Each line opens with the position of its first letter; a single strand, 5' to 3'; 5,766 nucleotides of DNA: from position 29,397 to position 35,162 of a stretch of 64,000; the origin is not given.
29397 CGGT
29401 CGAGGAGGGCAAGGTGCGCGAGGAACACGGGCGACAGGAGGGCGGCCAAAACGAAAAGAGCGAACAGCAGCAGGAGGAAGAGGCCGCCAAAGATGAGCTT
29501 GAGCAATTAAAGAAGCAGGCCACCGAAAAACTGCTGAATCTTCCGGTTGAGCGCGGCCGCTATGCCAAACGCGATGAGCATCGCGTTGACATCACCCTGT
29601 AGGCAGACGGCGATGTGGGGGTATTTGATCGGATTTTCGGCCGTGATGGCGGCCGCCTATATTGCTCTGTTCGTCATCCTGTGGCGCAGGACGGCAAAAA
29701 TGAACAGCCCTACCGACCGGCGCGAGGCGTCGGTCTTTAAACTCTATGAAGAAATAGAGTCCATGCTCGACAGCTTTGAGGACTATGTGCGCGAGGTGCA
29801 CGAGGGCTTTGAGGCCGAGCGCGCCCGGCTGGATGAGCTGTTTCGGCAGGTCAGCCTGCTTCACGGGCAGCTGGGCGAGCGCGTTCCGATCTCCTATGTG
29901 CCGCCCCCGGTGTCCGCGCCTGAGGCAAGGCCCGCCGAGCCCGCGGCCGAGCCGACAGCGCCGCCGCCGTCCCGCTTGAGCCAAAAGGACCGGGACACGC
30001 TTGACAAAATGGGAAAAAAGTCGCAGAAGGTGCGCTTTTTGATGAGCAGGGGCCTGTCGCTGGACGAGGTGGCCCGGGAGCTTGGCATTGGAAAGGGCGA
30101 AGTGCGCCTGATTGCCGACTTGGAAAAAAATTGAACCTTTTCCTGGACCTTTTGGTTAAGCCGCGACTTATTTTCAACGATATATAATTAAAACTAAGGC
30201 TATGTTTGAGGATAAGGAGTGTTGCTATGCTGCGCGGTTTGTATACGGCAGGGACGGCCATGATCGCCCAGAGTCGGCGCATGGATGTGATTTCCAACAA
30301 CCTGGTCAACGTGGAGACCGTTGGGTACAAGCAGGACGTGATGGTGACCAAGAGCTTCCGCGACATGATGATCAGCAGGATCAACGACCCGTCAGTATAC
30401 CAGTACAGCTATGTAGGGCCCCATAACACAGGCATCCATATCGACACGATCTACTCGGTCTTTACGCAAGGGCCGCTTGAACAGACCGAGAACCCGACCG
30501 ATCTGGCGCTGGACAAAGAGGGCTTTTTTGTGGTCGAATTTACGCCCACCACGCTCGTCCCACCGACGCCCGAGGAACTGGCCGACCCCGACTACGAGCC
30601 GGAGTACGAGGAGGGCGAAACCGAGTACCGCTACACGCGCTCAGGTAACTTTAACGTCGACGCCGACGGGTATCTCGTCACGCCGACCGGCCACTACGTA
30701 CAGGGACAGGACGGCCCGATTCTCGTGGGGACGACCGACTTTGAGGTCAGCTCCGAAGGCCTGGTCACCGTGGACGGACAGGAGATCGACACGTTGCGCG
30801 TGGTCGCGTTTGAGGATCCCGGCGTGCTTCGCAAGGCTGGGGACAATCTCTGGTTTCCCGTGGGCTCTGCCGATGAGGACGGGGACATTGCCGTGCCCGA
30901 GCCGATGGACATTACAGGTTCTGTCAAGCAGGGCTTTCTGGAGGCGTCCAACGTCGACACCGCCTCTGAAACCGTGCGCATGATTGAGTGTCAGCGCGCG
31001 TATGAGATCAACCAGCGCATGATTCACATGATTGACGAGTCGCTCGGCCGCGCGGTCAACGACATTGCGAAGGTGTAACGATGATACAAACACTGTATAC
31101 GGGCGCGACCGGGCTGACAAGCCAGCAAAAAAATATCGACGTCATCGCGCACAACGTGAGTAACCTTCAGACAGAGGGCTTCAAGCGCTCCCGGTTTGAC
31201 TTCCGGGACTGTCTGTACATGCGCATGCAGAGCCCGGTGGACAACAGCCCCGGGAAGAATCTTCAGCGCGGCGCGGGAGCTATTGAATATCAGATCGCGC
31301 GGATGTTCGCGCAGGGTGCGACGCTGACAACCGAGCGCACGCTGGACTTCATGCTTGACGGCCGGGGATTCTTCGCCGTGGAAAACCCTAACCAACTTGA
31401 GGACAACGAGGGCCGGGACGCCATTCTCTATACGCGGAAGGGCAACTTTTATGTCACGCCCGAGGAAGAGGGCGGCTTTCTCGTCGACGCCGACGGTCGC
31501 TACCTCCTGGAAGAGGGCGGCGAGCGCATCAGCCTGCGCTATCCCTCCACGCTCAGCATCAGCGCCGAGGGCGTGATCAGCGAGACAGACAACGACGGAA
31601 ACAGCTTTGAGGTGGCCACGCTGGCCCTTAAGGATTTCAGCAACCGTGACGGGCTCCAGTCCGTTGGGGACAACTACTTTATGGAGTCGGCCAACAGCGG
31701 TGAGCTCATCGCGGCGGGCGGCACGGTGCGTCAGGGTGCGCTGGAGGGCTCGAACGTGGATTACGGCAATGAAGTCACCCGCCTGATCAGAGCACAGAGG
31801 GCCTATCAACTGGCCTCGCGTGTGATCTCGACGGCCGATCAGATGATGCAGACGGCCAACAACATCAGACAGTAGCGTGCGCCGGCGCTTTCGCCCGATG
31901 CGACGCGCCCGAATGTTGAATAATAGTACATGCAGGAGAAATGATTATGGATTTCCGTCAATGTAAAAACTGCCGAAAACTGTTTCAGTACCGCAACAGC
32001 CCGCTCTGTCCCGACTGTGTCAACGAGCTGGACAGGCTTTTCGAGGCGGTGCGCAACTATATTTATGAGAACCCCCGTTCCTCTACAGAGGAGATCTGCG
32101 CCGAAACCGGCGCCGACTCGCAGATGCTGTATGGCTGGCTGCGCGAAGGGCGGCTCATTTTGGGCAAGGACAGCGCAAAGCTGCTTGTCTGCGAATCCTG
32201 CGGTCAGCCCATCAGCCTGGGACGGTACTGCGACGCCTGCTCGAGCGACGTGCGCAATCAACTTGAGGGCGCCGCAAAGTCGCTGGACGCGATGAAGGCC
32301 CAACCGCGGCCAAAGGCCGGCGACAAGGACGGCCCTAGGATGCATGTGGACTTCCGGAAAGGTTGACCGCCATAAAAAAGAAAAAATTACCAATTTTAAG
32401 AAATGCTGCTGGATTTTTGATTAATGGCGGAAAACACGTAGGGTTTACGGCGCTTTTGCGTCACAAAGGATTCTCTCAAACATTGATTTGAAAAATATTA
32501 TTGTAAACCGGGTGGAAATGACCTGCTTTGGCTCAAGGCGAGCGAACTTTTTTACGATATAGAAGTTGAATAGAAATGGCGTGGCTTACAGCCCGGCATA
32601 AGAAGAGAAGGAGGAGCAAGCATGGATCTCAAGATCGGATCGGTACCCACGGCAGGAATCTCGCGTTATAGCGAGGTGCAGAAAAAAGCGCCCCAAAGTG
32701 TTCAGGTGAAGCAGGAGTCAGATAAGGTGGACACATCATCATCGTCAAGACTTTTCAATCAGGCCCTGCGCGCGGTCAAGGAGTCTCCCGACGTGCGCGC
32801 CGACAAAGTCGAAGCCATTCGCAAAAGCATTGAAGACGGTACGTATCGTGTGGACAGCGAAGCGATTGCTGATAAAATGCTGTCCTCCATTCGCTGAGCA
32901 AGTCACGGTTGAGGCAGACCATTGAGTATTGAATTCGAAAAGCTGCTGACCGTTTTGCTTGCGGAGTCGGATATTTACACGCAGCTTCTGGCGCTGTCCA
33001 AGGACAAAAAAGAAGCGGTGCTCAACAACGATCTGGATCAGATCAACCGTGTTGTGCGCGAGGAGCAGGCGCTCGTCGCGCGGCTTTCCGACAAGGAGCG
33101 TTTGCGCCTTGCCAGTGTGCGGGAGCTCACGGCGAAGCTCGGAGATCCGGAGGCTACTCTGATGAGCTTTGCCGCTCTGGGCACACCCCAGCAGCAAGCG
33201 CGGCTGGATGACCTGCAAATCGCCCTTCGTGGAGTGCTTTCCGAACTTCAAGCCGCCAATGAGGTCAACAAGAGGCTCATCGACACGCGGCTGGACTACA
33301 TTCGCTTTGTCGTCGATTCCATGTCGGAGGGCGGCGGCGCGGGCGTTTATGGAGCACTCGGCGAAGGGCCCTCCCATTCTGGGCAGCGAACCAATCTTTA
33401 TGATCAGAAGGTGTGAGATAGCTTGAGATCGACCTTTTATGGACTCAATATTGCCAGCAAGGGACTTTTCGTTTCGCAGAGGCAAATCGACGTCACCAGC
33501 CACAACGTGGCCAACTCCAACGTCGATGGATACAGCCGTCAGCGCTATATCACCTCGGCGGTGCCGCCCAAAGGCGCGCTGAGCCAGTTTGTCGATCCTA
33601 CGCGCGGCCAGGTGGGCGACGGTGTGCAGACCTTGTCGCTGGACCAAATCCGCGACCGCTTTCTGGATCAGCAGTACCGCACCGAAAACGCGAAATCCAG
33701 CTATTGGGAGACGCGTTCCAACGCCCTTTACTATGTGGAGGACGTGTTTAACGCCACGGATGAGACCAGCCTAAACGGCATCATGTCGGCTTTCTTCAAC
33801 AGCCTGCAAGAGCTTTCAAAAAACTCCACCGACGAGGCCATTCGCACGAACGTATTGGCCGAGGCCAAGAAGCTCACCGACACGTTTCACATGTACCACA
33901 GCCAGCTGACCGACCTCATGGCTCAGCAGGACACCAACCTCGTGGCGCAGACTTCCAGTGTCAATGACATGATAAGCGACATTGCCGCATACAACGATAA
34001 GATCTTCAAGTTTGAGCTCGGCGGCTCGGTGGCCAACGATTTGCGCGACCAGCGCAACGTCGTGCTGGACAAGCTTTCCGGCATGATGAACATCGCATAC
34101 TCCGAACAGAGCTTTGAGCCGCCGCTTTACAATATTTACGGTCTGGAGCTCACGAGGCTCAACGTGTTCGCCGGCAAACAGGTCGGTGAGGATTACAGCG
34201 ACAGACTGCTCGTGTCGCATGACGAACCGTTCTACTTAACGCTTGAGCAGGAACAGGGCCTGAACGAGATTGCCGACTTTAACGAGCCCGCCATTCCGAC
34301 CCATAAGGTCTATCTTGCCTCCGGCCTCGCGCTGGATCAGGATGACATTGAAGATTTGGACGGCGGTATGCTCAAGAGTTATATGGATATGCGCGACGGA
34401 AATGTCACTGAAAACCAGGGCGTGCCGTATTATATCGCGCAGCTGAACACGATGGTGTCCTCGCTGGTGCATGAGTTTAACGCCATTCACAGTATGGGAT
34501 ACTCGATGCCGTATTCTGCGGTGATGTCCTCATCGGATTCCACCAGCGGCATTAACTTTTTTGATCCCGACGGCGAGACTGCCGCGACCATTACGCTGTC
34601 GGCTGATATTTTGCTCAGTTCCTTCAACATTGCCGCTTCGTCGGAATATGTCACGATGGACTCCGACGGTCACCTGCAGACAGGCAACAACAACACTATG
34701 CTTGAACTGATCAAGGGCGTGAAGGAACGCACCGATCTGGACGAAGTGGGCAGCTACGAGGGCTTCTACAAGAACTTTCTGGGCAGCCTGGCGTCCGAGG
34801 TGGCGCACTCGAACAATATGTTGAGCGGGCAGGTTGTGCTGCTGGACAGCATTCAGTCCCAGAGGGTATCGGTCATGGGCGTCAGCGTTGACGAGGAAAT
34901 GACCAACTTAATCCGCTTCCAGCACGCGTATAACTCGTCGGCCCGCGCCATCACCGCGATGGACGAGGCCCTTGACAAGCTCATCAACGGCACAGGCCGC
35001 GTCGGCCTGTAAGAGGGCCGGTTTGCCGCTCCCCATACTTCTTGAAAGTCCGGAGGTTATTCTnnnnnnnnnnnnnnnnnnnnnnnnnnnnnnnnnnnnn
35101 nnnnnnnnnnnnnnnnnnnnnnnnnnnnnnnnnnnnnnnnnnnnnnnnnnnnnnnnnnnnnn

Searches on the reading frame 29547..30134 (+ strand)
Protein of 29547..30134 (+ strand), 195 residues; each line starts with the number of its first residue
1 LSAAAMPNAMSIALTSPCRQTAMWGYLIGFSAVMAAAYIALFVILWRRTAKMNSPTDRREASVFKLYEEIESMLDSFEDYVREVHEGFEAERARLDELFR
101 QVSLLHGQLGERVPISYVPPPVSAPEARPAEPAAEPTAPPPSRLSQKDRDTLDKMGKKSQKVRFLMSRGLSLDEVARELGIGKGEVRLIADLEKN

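Call 10: search_protein_families(library=pfam, proteins=[window:29547-30134:+], max_evalue=0.001)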
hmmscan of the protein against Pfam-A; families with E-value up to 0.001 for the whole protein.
window:29547-30134:+ (195 aa): 2 families
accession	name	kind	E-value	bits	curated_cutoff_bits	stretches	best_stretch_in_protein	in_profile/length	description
PF19610.4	DUF6115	-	6.7e-07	30.2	27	1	145-192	86-133/134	Family of unknown function (DUF6115)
PF10975.14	DUF2802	-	0.00083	19.9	33.5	0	165-193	39-67/68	Protein of unknown function (DUF2802)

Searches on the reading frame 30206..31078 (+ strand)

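Call 10: search_protein_families(library=pfam, proteins=[window:30206-31078:+], max_evalue=0.001)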
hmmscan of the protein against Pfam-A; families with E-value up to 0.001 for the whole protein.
window:30206-31078:+ (290 aa): 3 families
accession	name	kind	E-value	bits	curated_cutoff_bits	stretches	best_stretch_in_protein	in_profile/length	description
PF06429.18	Flg_bbr_C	-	1.3e-16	60.2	23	1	241-285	1-45/46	Flagellar basal body rod FlgEFG protein C-terminal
PF00460.25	Flg_bb_rod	-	3.4e-11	43.3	20.7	1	12-42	1-31/31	Flagella basal body rod protein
PF22692.1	LlgE_F_G_D1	-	7.6e-10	39.2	27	1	137-189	13-64/64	Flagellar hook protein FlgE/F/G D1 domain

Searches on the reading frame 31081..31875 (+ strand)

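Call 10: search_protein_families(library=pfam, proteins=[window:31081-31875:+], max_evalue=0.001)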
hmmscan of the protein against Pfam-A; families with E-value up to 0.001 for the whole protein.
window:31081-31875:+ (264 aa): 3 families
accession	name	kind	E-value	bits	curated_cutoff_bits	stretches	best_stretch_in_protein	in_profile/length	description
PF06429.18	Flg_bbr_C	-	1.1e-18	66.8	23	1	217-262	1-46/46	Flagellar basal body rod FlgEFG protein C-terminal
PF22692.1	LlgE_F_G_D1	-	1.6e-08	35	27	1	92-167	2-63/64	Flagellar hook protein FlgE/F/G D1 domain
PF00460.25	Flg_bb_rod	-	6.9e-08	32.7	20.7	1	5-35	1-31/31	Flagella basal body rod protein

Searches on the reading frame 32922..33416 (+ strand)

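Call 10: search_protein_families(library=pfam, proteins=[window:32922-33416:+], max_evalue=0.001)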
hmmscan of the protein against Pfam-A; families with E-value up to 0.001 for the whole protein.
window:32922-33416:+ (164 aa): 1 family
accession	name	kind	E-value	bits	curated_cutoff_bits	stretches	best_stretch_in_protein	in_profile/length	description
PF05130.17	FlgN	-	1.9e-23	84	30.5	1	1-147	1-143/147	FlgN protein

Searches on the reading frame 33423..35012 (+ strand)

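Call 10: search_protein_families(library=pfam, proteins=[window:33423-35012:+], max_evalue=0.001)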
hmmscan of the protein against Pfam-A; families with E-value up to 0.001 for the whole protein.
window:33423-35012:+ (529 aa): 3 families
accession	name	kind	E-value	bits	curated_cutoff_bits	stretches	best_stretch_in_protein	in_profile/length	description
PF22638.1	FlgK_D1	-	7.6e-40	137.4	28.6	1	105-362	4-224/233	Flagellar hook-associated protein FlgK helical domain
PF06429.18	Flg_bbr_C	-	4.2e-11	42.6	23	1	478-522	1-45/46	Flagellar basal body rod FlgEFG protein C-terminal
PF00460.25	Flg_bb_rod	-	4.9e-05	23.6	20.7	1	8-37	1-30/31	Flagella basal body rod protein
